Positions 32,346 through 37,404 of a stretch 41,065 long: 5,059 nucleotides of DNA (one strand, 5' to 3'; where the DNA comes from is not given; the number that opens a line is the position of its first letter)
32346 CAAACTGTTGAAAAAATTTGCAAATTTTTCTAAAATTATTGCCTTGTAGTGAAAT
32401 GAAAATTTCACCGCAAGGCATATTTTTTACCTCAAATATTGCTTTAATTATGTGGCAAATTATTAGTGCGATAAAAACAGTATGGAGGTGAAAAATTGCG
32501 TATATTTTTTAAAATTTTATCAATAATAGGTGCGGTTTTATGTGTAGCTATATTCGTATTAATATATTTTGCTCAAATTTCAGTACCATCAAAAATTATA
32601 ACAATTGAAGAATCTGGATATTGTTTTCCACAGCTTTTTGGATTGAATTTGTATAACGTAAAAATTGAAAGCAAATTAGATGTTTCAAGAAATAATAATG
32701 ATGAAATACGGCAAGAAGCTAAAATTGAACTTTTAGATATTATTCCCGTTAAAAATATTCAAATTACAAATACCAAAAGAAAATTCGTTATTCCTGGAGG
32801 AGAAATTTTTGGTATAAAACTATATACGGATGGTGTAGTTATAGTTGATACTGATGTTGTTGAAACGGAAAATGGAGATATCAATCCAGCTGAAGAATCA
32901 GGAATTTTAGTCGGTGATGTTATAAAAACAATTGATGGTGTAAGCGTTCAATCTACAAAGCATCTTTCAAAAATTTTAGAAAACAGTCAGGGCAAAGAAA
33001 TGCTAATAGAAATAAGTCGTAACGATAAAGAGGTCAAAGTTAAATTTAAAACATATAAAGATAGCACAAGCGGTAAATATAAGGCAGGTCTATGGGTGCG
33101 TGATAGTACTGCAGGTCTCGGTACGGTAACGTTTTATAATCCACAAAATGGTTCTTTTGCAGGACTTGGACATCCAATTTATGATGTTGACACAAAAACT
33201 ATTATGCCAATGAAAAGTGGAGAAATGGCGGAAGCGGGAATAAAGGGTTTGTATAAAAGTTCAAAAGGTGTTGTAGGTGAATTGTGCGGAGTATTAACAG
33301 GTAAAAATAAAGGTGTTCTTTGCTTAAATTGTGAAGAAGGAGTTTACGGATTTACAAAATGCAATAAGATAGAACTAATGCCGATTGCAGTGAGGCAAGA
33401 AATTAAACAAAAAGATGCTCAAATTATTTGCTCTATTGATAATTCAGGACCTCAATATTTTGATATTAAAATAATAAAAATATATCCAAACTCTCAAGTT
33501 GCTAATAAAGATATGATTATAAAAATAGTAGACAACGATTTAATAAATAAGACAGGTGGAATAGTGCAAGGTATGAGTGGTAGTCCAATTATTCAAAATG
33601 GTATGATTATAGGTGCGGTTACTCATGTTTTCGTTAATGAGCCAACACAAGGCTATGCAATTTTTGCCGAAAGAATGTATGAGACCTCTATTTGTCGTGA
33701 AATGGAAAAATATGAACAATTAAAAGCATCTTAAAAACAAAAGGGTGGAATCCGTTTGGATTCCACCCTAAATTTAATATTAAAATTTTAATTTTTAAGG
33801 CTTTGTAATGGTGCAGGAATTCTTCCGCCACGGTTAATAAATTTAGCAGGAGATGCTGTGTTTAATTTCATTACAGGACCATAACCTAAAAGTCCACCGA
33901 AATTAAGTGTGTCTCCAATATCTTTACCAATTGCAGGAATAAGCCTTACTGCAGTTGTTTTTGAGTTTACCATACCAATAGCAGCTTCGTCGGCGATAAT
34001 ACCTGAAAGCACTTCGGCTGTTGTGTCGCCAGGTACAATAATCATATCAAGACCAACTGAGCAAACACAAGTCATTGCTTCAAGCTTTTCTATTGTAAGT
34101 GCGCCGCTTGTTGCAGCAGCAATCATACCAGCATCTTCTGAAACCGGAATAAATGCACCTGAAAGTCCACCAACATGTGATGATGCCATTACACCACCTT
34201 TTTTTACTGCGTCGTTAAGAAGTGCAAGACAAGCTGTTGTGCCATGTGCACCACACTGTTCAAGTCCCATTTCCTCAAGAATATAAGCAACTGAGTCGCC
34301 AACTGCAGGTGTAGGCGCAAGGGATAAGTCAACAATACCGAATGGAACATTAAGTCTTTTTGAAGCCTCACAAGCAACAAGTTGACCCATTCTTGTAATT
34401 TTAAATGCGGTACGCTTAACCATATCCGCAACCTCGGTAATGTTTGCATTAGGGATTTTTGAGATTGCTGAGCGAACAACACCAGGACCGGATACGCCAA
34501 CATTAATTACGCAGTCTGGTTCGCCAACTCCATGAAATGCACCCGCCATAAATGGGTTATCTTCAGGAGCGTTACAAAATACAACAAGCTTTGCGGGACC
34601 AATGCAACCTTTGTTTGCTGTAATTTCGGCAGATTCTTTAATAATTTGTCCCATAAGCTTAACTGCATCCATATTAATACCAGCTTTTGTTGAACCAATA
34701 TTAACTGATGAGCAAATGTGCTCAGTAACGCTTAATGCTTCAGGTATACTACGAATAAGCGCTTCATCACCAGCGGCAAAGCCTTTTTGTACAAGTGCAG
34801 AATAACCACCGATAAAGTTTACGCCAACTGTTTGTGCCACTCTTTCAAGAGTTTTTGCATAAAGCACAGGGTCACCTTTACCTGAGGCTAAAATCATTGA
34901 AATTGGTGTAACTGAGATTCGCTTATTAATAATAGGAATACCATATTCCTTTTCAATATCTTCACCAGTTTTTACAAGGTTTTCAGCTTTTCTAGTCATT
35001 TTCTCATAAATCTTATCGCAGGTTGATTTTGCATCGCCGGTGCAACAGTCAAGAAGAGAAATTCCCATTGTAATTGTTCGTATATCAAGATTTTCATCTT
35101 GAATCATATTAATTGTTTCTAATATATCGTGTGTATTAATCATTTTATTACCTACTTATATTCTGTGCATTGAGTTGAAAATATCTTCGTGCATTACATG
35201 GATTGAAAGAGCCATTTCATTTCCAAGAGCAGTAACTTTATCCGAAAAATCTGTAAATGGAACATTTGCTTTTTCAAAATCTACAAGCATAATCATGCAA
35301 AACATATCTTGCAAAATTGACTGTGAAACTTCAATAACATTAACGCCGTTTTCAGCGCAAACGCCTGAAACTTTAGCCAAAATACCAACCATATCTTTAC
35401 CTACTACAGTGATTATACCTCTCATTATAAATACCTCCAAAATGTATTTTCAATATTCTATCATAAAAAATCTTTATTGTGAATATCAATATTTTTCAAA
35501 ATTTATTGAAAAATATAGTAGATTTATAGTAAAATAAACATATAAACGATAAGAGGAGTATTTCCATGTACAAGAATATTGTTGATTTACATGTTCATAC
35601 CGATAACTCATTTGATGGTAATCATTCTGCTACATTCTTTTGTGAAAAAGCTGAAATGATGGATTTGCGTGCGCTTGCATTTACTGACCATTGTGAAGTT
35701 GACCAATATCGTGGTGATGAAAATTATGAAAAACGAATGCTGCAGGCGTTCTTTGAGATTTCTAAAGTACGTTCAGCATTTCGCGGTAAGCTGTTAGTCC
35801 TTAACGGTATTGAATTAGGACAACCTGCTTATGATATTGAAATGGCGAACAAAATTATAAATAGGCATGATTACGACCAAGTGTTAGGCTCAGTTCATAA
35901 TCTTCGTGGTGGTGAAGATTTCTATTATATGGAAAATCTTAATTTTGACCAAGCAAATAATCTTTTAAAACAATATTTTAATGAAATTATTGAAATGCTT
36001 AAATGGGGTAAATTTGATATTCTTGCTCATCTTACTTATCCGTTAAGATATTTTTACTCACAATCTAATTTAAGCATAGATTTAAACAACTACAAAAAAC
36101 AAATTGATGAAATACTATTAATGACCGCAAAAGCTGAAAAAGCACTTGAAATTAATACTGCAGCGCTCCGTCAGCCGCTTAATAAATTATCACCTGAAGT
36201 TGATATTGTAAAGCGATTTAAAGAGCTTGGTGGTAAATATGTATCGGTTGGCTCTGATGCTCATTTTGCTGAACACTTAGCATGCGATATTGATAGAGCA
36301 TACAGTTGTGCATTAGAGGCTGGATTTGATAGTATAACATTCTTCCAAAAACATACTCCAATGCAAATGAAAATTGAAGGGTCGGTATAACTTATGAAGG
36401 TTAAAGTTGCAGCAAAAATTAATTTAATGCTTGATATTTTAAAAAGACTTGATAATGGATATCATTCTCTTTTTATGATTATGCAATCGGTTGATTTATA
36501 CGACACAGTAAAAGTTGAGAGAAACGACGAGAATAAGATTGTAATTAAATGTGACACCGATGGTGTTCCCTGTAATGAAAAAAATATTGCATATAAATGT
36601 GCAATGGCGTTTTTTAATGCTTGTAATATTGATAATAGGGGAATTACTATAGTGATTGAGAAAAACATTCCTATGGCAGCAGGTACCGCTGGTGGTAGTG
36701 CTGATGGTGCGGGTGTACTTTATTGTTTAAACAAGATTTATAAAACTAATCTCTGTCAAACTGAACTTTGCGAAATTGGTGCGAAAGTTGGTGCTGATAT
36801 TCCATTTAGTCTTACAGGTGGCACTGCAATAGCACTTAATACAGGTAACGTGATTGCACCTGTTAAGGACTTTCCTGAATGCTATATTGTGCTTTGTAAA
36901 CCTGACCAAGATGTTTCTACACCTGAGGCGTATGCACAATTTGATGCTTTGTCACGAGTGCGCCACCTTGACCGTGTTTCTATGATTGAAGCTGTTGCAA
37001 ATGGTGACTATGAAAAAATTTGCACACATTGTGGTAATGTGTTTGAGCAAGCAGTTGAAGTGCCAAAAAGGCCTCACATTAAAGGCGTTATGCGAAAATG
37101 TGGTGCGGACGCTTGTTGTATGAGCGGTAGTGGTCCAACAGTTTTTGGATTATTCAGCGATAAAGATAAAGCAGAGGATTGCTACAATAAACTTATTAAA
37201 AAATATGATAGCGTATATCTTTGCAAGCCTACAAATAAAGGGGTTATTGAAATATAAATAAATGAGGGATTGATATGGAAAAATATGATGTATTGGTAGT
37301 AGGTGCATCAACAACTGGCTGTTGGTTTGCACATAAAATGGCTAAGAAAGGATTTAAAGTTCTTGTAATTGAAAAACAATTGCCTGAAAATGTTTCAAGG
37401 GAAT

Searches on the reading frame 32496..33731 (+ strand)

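Call 38: search_protein_families(library=pfam, proteins=[window:32496-33731:+], max_evalue=0.00001)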
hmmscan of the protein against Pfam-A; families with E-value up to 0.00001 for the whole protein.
window:32496-33731:+ (412 aa): 3 families
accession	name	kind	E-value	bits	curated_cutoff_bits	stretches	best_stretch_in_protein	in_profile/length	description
PF05580.18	Peptidase_S55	-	1e-74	251.6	25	1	194-395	2-210/210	SpoIVB peptidase S55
PF17820.7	PDZ_6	-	3.3e-08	33.6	27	1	131-174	10-53/54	PDZ domain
PF13180.12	PDZ_2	-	3.7e-08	34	27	1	128-185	21-79/80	PDZ domain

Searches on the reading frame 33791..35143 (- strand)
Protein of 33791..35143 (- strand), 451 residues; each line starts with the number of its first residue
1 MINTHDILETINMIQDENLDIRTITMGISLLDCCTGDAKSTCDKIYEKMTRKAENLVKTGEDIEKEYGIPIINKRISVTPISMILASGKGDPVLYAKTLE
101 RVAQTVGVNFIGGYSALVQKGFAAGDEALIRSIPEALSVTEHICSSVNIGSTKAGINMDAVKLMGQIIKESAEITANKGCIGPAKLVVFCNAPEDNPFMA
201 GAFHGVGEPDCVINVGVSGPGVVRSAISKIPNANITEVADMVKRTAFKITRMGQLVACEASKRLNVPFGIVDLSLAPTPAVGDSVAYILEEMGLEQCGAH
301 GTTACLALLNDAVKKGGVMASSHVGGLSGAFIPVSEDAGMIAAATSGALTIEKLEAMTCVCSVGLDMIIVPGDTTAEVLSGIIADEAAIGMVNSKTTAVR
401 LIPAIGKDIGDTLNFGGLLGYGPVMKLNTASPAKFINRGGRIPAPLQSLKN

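Call 38: search_protein_families(library=pfam, proteins=[window:33791-35143:-], max_evalue=0.00001)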
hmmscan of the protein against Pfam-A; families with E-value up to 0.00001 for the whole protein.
window:33791-35143:- (451 aa): 1 family
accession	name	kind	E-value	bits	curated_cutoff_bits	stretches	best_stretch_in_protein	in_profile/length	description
PF05167.17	DUF711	-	3.4e-196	652.4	25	1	12-421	1-412/413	Uncharacterised ACR (DUF711)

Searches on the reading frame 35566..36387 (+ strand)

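Call 38: search_protein_families(library=pfam, proteins=[window:35566-36387:+], max_evalue=0.00001)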
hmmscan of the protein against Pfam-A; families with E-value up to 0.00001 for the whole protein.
window:35566-36387:+ (274 aa): 1 family
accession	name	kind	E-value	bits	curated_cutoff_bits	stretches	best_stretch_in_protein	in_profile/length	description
PF02811.25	PHP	-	3.3e-24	86.5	26.4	1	7-199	1-164/164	PHP domain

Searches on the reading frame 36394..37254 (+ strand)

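Call 38: search_protein_families(library=pfam, proteins=[window:36394-37254:+], max_evalue=0.00001)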
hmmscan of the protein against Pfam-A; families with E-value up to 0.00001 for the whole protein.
window:36394-37254:+ (287 aa): 2 families
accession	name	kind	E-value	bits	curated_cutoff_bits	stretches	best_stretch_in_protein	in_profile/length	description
PF00288.32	GHMP_kinases_N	-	1.9e-14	54.1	22.3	1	64-143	1-87/87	GHMP kinases N terminal domain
PF08544.19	GHMP_kinases_C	-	3.4e-10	40.6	21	1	197-271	1-83/85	GHMP kinases C terminal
